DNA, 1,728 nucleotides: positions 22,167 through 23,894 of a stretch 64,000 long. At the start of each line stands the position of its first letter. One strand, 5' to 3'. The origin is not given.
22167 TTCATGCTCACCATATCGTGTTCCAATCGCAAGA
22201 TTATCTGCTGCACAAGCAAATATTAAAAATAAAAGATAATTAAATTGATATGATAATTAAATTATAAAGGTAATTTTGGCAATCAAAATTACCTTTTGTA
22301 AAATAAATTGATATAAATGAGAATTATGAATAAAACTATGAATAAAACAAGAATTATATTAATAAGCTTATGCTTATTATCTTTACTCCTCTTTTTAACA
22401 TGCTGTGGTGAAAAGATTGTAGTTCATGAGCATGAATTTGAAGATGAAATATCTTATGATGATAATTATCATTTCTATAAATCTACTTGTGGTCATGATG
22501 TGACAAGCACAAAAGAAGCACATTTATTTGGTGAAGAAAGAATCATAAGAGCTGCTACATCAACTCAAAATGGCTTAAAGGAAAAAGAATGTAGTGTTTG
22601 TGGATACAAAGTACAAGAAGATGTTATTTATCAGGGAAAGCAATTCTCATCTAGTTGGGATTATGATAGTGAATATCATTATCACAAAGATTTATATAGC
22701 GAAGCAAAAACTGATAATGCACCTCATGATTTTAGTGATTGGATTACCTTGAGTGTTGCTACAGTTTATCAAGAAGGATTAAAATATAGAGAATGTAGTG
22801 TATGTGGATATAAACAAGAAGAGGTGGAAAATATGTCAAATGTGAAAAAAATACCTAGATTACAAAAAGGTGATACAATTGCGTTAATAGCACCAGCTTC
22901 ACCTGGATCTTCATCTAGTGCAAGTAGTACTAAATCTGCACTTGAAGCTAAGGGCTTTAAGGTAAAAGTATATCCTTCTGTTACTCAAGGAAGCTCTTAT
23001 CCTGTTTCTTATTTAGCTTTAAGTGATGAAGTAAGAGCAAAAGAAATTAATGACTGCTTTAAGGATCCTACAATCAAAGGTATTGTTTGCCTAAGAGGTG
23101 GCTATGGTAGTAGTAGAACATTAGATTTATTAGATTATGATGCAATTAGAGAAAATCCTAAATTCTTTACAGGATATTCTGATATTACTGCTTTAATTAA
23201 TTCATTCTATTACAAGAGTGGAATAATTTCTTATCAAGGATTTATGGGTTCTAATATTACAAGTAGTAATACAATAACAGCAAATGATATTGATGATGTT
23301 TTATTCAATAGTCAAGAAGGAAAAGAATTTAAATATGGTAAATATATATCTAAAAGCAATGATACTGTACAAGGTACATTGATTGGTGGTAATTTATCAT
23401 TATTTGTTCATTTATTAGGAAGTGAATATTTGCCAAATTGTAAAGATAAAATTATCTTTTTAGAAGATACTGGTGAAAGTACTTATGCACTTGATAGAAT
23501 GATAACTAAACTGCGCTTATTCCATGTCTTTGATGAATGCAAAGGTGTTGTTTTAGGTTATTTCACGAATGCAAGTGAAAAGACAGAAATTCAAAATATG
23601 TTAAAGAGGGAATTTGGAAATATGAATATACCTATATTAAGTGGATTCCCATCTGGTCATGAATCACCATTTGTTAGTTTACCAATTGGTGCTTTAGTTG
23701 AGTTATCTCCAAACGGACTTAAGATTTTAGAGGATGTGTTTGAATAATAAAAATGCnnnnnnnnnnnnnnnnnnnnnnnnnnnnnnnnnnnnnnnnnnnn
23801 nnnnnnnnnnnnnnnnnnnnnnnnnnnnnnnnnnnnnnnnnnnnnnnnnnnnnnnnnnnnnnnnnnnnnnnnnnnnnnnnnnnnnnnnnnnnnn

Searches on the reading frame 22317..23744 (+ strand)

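Call 67: search_protein_families(library=pfam, proteins=[window:22317-23744:+], max_evalue=0.001)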
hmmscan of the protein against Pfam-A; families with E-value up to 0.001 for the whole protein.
window:22317-23744:+ (476 aa): 2 families
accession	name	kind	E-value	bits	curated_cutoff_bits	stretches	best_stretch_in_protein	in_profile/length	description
PF02016.21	Peptidase_S66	-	1.6e-34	119.1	25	1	188-308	1-121/121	LD-carboxypeptidase N-terminal domain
PF17676.7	Peptidase_S66C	-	6.1e-33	114.4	23.7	1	352-463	1-120/120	LD-carboxypeptidase C-terminal domain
